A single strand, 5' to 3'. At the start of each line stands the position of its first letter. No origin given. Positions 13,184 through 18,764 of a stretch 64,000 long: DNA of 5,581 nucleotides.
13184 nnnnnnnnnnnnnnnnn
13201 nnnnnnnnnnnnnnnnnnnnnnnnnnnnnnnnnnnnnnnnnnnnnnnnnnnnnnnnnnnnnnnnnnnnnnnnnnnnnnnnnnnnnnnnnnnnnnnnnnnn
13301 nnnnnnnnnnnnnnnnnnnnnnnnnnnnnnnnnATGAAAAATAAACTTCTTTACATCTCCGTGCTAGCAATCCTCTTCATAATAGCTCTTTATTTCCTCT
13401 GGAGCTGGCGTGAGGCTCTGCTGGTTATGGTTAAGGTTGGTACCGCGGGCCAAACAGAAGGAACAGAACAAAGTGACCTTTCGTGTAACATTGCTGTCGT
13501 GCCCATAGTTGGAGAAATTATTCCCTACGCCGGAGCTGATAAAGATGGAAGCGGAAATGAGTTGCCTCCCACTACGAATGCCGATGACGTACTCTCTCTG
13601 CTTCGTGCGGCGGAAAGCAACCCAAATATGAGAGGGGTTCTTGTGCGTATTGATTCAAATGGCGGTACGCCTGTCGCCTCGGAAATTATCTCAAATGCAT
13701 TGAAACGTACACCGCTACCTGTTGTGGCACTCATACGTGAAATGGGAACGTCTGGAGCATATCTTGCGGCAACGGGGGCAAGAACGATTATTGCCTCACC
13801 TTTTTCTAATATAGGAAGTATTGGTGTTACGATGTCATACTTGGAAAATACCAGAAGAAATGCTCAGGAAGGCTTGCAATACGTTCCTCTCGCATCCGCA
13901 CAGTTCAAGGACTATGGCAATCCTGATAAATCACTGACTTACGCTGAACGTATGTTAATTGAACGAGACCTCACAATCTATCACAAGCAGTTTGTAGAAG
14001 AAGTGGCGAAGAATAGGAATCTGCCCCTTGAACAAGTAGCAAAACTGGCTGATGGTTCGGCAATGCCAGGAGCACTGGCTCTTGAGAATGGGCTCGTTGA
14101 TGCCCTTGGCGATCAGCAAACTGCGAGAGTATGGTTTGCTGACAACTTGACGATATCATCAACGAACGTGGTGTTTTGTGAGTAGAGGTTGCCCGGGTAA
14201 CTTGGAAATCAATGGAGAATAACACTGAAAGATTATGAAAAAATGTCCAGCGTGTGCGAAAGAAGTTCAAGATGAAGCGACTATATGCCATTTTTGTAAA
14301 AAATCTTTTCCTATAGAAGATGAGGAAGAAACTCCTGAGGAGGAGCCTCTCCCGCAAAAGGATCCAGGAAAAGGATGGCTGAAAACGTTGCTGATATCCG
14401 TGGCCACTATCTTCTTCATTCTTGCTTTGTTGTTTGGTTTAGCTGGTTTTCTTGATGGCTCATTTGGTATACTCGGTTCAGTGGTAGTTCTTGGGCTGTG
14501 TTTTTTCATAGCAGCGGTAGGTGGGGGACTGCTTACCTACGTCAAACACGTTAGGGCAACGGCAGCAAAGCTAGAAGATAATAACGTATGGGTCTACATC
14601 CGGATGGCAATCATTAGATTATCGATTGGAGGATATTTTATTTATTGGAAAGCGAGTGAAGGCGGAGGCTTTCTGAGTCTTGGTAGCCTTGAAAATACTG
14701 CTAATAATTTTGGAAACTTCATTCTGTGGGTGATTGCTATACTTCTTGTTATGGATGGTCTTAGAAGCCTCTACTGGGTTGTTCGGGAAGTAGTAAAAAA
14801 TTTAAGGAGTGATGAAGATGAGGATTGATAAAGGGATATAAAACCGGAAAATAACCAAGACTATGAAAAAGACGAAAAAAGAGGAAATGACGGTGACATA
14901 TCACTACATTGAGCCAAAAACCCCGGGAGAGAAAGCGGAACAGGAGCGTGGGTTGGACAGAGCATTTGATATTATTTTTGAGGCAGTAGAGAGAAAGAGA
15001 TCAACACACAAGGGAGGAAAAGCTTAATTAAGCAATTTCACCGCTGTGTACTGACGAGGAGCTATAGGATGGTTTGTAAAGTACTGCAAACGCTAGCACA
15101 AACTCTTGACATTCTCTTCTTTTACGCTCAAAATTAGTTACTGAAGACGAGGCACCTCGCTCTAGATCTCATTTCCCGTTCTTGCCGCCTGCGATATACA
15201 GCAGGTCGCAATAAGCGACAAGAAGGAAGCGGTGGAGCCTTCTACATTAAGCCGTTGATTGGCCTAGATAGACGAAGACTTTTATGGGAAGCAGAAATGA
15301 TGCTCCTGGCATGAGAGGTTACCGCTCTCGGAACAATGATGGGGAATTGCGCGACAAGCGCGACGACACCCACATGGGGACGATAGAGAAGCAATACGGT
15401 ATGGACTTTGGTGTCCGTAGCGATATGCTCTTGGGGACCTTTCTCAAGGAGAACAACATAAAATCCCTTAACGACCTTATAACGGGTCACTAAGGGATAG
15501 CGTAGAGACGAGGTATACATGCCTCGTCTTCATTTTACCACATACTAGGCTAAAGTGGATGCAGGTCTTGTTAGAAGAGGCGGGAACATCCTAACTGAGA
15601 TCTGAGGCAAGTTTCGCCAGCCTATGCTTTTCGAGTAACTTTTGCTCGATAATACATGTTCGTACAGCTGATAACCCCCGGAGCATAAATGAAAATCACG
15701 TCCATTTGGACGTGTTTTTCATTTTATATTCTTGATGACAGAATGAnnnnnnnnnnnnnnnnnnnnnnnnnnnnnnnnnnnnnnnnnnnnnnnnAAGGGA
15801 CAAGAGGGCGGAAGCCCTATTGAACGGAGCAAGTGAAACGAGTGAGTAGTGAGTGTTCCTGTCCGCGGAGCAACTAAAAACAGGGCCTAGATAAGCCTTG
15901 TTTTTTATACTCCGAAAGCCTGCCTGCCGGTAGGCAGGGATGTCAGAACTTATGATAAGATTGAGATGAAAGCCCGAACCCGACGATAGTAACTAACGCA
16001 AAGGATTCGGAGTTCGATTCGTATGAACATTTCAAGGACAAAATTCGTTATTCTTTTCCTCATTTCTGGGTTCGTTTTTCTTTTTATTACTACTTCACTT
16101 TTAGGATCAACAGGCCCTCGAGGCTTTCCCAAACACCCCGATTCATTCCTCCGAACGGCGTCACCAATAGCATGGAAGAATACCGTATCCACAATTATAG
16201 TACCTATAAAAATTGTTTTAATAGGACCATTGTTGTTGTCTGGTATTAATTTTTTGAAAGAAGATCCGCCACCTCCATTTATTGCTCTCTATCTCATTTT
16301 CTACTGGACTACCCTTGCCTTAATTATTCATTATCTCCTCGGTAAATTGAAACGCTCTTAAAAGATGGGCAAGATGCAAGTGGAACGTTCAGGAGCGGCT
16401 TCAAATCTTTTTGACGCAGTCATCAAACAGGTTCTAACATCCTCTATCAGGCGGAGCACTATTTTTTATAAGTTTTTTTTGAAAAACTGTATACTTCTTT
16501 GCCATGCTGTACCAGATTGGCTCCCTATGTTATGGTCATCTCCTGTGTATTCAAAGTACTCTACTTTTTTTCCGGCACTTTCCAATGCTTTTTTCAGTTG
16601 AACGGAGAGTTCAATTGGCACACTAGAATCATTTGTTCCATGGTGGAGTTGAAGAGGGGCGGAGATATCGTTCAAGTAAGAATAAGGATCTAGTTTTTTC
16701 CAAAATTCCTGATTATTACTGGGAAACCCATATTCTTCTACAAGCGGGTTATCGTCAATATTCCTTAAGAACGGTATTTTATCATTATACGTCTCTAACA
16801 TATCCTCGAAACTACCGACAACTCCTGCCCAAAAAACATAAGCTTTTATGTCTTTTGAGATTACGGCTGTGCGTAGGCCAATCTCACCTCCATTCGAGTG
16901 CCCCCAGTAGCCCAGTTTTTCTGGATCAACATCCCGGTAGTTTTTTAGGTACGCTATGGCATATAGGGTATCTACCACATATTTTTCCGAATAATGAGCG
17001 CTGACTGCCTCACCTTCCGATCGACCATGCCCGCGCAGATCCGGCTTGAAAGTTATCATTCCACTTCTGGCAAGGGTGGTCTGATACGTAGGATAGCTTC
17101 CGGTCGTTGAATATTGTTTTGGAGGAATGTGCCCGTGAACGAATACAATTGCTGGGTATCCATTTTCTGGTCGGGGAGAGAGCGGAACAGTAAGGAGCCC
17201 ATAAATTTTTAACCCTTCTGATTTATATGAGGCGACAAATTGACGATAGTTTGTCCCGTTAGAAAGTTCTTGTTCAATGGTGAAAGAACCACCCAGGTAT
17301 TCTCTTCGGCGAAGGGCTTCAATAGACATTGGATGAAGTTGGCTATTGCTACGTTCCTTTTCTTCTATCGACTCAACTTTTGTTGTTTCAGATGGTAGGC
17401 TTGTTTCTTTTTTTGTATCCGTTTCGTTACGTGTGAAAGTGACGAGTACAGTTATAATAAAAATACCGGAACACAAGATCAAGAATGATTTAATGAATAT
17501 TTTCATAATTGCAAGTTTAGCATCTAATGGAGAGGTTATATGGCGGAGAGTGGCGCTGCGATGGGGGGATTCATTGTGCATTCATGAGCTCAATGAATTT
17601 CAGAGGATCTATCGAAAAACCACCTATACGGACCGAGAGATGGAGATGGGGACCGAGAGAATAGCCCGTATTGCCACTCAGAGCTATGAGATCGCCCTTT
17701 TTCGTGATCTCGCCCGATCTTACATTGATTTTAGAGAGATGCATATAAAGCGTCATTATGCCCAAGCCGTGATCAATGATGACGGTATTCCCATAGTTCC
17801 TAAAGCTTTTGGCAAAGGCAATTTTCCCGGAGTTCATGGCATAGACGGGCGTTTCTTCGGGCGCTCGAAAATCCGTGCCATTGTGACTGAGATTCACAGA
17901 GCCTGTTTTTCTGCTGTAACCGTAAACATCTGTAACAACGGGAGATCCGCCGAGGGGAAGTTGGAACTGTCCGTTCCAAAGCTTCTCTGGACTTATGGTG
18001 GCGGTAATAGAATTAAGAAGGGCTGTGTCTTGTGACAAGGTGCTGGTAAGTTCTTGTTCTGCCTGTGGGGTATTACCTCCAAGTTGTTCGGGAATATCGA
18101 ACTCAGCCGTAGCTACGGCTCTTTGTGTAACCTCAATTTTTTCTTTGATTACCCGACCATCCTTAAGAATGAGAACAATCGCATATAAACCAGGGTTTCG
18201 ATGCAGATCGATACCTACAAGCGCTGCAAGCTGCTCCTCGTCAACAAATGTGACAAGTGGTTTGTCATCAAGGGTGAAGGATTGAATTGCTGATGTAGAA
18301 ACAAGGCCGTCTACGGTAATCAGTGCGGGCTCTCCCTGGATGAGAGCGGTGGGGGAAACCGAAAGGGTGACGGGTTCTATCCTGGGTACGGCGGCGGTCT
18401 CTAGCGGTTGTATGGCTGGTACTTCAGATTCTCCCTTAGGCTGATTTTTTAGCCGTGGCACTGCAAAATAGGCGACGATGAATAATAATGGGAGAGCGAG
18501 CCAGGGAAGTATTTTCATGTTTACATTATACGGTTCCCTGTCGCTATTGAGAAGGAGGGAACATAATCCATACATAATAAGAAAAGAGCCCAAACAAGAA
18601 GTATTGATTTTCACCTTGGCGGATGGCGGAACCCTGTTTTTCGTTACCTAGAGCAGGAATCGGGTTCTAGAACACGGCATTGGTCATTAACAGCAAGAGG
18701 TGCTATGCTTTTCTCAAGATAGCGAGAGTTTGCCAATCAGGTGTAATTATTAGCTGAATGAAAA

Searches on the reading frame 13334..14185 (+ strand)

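Call 42: search_protein_families(library=pfam, proteins=[window:13334-14185:+], max_evalue=0.01)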
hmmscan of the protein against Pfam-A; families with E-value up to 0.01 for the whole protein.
window:13334-14185:+ (283 aa): 3 families
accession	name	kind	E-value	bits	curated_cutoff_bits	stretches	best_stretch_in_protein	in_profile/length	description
PF01343.23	Peptidase_S49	-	1.5e-29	103.4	24.9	1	124-270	3-149/154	Peptidase family S49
PF25145.1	NfeD1b_N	-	0.00016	21.8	40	1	98-166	30-98/189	NfeD1b, N-terminal domain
PF01972.22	SDH_protease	-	0.0005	19.6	31.3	1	84-163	76-155/286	ClpP-like SDH-type serine proteinase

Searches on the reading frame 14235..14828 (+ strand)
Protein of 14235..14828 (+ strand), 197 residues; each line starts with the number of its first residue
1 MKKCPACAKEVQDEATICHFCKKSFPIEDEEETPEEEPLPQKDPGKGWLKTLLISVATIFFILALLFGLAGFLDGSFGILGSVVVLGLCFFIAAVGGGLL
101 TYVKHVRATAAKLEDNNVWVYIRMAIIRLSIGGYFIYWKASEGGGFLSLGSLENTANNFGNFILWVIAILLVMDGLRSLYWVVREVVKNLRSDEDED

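Call 42: search_protein_families(library=pfam, proteins=[window:14235-14828:+], max_evalue=0.01)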
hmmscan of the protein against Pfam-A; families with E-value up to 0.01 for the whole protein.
window:14235-14828:+ (197 aa): 2 families
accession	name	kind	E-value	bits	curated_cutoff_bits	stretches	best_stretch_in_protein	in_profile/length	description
PF00335.26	Tetraspanin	-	0.0013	18.9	32.1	0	48-107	45-103/225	Tetraspanin family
PF18912.6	DZR_2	-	0.0034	17.6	27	1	3-29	9-36/56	Double zinc ribbon domain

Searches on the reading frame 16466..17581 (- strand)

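Call 42: search_protein_families(library=pfam, proteins=[window:16466-17581:-], max_evalue=0.01)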
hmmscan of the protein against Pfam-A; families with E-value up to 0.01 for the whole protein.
window:16466-17581:- (371 aa): 11 families
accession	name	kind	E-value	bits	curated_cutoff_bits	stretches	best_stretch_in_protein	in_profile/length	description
PF00326.27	Peptidase_S9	-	1.9e-20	73.7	22.6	1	167-370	7-209/213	Prolyl oligopeptidase family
PF12146.15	Hydrolase_4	-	2.6e-13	50.2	27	1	144-256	6-112/239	Serine aminopeptidase, S33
PF20434.5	BD-FAE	-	1.6e-11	44.6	26.8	1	136-333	7-215/215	BD-FAE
PF00561.26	Abhydrolase_1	-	3.7e-10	40.3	25.8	1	143-253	1-102/245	alpha/beta hydrolase fold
PF01738.24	DLH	-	2.7e-09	37.4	21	1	197-368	69-214/217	Dienelactone hydrolase family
PF02129.25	Peptidase_S15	-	1.1e-07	32.2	23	1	139-260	16-135/262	X-Pro dipeptidyl-peptidase (S15 family)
PF08840.17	BAAT_C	-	4.2e-07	30.7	20.9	1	208-351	9-159/210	BAAT / Acyl-CoA thioester hydrolase C terminal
PF05448.18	AXE1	-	1.7e-05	24.2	21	1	201-262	156-217/321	Acetyl xylan esterase (AXE1)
PF02230.22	Abhydrolase_2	-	0.00038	20.8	23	1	308-364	157-213/217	Phospholipase/Carboxylesterase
PF12697.13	Abhydrolase_6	-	0.00052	21.2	26.3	1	145-271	1-107/217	Alpha/beta hydrolase family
PF07859.19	Abhydrolase_3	-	0.0069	16.6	25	0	204-351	51-207/210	alpha/beta hydrolase fold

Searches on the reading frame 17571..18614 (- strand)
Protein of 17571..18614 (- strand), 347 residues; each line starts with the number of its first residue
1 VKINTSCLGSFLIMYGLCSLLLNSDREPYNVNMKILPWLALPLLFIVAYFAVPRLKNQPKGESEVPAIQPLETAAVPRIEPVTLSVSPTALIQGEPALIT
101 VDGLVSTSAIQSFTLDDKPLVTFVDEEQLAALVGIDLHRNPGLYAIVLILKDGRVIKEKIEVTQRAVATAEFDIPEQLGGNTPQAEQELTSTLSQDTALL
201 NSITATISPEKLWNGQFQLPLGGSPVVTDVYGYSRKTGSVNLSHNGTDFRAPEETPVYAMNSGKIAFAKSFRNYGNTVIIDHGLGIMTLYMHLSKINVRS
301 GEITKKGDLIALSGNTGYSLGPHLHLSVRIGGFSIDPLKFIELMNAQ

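Call 42: search_protein_families(library=pfam, proteins=[window:17571-18614:-], max_evalue=0.01)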
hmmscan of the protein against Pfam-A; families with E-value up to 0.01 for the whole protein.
window:17571-18614:- (347 aa): 1 family
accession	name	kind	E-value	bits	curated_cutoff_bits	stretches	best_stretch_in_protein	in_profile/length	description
PF01551.29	Peptidase_M23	-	6.9e-31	106.8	28.7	1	243-337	2-96/96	Peptidase family M23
